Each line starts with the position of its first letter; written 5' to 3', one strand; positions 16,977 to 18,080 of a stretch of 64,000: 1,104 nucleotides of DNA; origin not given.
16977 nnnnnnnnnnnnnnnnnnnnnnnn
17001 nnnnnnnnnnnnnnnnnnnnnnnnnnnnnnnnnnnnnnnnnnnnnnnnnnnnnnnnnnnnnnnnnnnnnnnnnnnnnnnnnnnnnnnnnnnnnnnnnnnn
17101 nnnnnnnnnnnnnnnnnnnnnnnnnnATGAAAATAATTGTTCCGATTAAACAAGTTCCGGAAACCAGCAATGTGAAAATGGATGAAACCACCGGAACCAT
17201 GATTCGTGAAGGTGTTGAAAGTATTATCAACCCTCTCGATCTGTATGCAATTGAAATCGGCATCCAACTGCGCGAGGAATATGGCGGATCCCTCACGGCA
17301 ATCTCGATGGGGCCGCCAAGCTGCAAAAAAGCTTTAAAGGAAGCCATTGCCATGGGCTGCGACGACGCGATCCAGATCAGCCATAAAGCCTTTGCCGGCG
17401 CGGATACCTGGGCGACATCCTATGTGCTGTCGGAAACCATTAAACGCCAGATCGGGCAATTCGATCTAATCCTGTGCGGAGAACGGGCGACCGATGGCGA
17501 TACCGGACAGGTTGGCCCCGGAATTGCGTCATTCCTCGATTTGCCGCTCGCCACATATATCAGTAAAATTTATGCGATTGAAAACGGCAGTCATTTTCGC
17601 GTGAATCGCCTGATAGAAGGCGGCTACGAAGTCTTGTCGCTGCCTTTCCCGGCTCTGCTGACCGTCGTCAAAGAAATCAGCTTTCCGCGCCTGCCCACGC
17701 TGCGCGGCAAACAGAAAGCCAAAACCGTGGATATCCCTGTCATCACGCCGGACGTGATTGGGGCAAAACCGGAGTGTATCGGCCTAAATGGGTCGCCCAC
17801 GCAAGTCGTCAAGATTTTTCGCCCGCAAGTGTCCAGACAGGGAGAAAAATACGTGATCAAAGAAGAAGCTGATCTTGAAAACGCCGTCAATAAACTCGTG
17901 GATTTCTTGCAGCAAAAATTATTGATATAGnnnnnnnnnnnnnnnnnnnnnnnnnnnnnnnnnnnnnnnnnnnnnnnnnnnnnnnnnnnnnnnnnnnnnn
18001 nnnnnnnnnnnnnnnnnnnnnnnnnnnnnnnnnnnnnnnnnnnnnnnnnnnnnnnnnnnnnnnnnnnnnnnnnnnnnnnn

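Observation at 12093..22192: Complete EtfAB-dependent (electron-confurcating type) lactate utilisation cluster under a sigma-54 two-component system, with recognisable -24/-12 promoter and enhancer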

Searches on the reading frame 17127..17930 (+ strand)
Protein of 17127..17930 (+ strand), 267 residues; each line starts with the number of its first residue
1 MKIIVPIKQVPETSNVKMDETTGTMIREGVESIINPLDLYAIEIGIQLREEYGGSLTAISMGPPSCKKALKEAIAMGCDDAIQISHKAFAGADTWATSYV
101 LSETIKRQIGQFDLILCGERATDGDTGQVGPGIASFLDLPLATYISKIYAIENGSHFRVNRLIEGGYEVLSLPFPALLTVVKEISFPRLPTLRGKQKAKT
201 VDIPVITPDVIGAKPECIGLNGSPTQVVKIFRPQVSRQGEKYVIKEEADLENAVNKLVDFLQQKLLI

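Call 3: search_protein_families(library=pfam, proteins=[window:17127-17930:+])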
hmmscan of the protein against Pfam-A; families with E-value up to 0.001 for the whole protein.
window:17127-17930:+ (267 aa): 1 family
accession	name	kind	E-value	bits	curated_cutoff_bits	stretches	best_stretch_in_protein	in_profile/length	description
PF01012.27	ETF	-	2.2e-42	145.3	26.7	1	23-208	2-178/181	Electron transfer flavoprotein domain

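Call 4: search_protein_families(library=ncbifam, proteins=[window:17127-17930:+])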
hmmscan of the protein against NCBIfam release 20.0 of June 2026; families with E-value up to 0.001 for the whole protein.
window:17127-17930:+ (267 aa): 6 families
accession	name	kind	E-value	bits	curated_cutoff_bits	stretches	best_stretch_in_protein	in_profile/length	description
NF040731.1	flavo_sub_EftB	exception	3e-73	246.4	445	1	2-266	1-259/260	electron transfer flavoprotein subunit beta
NF042971.1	AcrlCoAredClosAcrB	equivalog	1.1e-60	204.9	475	1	1-267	1-266/266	acryloyl-CoA reductase electron transfer subunit gamma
NF002888.0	PRK03359.1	subfamily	7.6e-26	91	219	1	1-215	1-215/256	putative electron transfer flavoprotein FixA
NF008998.0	PRK12342.1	equivalog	1.9e-25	89.7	338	1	1-265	1-253/254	electron transfer flavoprotein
TIGR04503.1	mft_etfB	hypoth_equivalog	2.8e-21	76.2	200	1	14-215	10-223/290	mycofactocin-associated electron transfer flavoprotein beta subunit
NF051844.1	ETFlavBetaProt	equivalog_domain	1.7e-07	31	350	1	38-189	24-165/254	electron transfer flavoprotein subunit beta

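Call 10: search_solved_structures(query=window:17127-17930:+, show_alignments=1)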
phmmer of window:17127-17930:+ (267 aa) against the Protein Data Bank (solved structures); distinct sequences matched with E-value up to 0.001: 10.
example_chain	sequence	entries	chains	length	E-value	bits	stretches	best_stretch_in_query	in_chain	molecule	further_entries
7qh2_B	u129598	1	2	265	6.7e-60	205.7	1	2-236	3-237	Lactate dehydrogenase (NAD(+),ferredoxin) subunit LctB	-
6fah_B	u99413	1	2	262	1.2e-58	201.6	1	1-242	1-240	Caffeyl-CoA reductase-Etf complex subunit CarD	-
7koe_A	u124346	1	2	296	2.4e-58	200.6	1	3-262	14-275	Electron transfer flavoprotein, beta subunit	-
4kpu_B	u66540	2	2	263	9.5e-56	192.1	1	1-262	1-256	Electron transfer flavoprotein alpha/beta-subunit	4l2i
5ol2_B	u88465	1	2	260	7.7e-55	189.2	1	1-266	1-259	Electron transfer flavoprotein small subunit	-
2a1t_S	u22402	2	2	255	3.3e-25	92.1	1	2-213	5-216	Electron transfer flavoprotein beta-subunit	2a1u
1efv_B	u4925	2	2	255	6.3e-25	91.2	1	2-213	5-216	ELECTRON TRANSFER FLAVOPROTEIN | Electron transfer flavoprotein beta-subunit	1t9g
1o94_C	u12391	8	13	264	1.4e-18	70.4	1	1-238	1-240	ELECTRON TRANSFER FLAVOPROTEIN BETA-SUBUNIT | ELECTRON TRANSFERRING FLAVOPROTEIN BETA-SUBUNIT | Electron transfer flavoprotein subunit beta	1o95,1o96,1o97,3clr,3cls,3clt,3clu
1efp_B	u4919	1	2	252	2.4e-18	69.6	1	1-203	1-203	PROTEIN (ELECTRON TRANSFER FLAVOPROTEIN)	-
5ow0_B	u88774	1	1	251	4.1e-18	68.8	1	1-203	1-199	Electron transfer flavoprotein, beta subunit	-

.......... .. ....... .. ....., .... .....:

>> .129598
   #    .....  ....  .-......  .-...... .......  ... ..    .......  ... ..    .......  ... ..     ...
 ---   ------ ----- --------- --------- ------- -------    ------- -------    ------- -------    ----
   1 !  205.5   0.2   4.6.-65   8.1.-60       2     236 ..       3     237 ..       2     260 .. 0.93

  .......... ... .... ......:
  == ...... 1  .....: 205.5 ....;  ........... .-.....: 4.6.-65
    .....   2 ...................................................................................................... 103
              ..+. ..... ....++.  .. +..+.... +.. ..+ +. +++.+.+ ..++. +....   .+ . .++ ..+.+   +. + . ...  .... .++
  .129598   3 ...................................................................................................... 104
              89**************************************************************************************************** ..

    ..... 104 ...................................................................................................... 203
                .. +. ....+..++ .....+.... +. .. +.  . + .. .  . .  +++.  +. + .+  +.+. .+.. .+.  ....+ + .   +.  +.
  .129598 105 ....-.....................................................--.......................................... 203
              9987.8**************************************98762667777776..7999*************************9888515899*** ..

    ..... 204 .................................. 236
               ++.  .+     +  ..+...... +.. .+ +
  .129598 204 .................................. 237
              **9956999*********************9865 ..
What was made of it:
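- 17127..17930 (+): EtfB of bifurcating type, 267 aa. The top five PDB hits are all bifurcating ETFs (E 1e-55 to 7e-60), while canonical ETFs score 1e-18 to 1e-25 (call 10).
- On Electron-confurcating Ldh-EtfAB (A. woodii LctBCD type): The five best PDB hits are all bifurcating (call 10).
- Its five best structural relatives are all bifurcating and score about 30 orders of magnitude better than canonical ETFs (call 10).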

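Call 60: search_protein_families(library=pfam, max_evalue=10, proteins=[P0122, P0123])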
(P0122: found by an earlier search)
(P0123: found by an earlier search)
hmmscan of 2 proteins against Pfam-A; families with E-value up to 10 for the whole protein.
P0122 (482 aa): 6 families
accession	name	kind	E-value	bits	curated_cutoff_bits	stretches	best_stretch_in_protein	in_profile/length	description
PF02518.31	HATPase_c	-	2.9e-20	73.2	26.4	1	369-474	2-109/111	Histidine kinase-, DNA gyrase B-, and HSP90-like ATPase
PF00512.31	HisKA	-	3.7e-15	56.2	26.9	1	264-321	3-59/66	His Kinase A (phospho-acceptor) domain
PF14501.12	HATPase_c_5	-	6.5e-09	36.1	22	1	370-469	3-99/102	GHKL domain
PF17203.10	sCache_3_2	-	0.0061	17.1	28.4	1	75-174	44-137/140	Single cache domain 3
PF23973.1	DUF7299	-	0.016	15.7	27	1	176-240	1-64/77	Family of unknown function (DUF7299)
PF06103.16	DUF948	-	1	10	37.2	1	181-247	11-80/89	Bacterial protein of unknown function (DUF948)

P0123 (482 aa): 7 families
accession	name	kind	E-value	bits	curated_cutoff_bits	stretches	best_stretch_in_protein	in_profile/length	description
PF02518.31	HATPase_c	-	7.9e-20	71.8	26.4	1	369-474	2-109/111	Histidine kinase-, DNA gyrase B-, and HSP90-like ATPase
PF00512.31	HisKA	-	3.5e-15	56.3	26.9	1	264-321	3-59/66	His Kinase A (phospho-acceptor) domain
PF14501.12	HATPase_c_5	-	2.5e-09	37.4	22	1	370-469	3-99/102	GHKL domain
PF17203.10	sCache_3_2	-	0.0004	20.9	28.4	1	34-175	2-138/140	Single cache domain 3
PF10954.13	DUF2755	-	0.15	12.6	25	1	160-203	3-46/100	Protein of unknown function (DUF2755)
PF23973.1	DUF7299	-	0.38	11.3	27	1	176-239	1-63/77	Family of unknown function (DUF7299)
PF20966.2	MASE6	-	0.48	10.8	27.4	1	5-77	5-77/170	MASE6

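Call 70: search_solved_structures(query=window:17127-17930:+, show_alignments=5, max_evalue=1e-40)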
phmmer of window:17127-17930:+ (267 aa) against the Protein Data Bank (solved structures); distinct sequences matched with E-value up to 1e-40: 5.
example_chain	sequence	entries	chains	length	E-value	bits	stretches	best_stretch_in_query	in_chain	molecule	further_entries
7qh2_B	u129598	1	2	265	6.7e-60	205.7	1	2-236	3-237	Lactate dehydrogenase (NAD(+),ferredoxin) subunit LctB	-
6fah_B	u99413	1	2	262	1.2e-58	201.6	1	1-242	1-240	Caffeyl-CoA reductase-Etf complex subunit CarD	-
7koe_A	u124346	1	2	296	2.4e-58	200.6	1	3-262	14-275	Electron transfer flavoprotein, beta subunit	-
4kpu_B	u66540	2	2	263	9.5e-56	192.1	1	1-262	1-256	Electron transfer flavoprotein alpha/beta-subunit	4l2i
5ol2_B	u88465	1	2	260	7.7e-55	189.2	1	1-266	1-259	Electron transfer flavoprotein small subunit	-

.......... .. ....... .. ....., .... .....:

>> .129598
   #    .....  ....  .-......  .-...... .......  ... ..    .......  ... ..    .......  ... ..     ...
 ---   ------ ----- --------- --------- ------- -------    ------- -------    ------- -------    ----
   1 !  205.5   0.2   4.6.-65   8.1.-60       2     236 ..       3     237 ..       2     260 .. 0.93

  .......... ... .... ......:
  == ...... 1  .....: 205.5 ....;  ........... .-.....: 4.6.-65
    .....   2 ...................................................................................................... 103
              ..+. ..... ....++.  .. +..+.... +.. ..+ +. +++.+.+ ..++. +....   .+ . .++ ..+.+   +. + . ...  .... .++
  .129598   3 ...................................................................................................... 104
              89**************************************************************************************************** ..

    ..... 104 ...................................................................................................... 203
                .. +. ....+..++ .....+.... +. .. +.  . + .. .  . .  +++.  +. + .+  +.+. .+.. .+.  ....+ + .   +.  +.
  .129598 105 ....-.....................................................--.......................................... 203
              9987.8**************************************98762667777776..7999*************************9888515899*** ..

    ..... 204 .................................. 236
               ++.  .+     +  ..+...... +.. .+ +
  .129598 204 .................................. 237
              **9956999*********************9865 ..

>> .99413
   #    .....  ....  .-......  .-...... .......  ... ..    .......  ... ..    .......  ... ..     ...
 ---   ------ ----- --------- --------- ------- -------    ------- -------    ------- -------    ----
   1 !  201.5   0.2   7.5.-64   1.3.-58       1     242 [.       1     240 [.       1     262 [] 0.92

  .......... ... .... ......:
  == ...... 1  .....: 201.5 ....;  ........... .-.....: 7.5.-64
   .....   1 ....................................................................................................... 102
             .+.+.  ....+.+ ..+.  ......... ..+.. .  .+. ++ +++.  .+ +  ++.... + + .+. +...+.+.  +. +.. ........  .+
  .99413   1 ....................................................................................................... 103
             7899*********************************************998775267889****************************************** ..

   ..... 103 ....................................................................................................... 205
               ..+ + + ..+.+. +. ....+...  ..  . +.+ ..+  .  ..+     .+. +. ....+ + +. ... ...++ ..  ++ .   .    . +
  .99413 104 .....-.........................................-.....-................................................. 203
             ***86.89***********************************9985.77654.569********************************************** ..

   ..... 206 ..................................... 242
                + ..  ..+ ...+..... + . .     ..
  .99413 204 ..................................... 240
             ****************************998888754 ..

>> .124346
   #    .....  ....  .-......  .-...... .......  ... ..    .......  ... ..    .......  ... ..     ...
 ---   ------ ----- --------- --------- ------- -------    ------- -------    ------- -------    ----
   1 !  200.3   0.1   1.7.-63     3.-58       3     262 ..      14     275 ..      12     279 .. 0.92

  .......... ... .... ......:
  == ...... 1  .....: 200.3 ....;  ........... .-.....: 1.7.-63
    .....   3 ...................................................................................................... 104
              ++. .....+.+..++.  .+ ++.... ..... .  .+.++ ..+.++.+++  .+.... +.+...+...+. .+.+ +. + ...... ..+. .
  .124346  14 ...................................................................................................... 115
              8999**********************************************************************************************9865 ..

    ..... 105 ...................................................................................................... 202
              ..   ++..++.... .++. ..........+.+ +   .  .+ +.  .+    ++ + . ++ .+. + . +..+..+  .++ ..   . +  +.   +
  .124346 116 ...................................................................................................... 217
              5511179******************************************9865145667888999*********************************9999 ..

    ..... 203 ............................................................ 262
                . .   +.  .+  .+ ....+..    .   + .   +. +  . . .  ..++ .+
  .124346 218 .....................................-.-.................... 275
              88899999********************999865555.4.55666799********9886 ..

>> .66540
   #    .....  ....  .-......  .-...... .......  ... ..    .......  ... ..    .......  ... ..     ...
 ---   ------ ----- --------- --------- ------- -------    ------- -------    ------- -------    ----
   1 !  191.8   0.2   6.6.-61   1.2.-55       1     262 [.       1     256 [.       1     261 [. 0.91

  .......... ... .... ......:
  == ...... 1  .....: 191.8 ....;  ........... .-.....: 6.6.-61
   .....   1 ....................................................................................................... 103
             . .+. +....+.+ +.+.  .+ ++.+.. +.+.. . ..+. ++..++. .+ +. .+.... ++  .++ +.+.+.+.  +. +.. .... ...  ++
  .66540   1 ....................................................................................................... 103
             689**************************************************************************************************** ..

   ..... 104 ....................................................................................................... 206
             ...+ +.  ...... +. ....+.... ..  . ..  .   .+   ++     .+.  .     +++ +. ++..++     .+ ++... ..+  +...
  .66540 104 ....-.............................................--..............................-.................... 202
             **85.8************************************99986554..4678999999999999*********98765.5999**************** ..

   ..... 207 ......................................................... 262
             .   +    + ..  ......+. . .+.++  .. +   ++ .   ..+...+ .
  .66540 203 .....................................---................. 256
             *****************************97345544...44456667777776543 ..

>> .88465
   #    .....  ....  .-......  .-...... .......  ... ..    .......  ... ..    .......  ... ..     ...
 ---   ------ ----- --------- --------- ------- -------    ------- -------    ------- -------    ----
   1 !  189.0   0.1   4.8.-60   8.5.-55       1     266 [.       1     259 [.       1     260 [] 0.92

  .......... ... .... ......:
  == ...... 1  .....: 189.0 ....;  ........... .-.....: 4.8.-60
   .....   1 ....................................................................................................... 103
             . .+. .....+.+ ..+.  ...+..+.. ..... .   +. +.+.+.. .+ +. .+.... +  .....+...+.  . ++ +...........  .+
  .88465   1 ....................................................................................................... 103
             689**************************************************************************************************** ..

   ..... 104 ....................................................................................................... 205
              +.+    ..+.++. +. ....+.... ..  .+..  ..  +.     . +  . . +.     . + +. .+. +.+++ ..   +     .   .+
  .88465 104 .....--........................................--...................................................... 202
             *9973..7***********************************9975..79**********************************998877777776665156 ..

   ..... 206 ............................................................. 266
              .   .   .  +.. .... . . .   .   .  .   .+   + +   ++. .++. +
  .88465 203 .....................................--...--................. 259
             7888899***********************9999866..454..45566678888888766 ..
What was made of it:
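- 17127..17930 (+): Gly124 aligns with A. fermentans Gly123 in the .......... motif (call 70).
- On Electron-confurcating Ldh-EtfAB (A. woodii LctBCD type): Gly124 aligns with Gly123 of 4kpu_B (call 70).
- EtfB keeps the invariant glycine of bifurcating ETFs and the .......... motif (call 70).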

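Call 91: find_encoding_contigs(protein=window:17127-17930:+, flank=1000, max_places=3)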
Protein window:17127-17930:+ (267 aa): 2 contigs read that carry it; 1 place shown.
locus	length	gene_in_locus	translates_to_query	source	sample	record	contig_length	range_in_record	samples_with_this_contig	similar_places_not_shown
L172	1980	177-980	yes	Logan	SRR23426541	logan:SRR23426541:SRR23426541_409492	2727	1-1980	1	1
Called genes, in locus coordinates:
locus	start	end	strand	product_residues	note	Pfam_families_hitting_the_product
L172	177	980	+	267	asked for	PF01012:ETF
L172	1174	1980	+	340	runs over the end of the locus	PF01012:ETF, PF00766:ETF_alpha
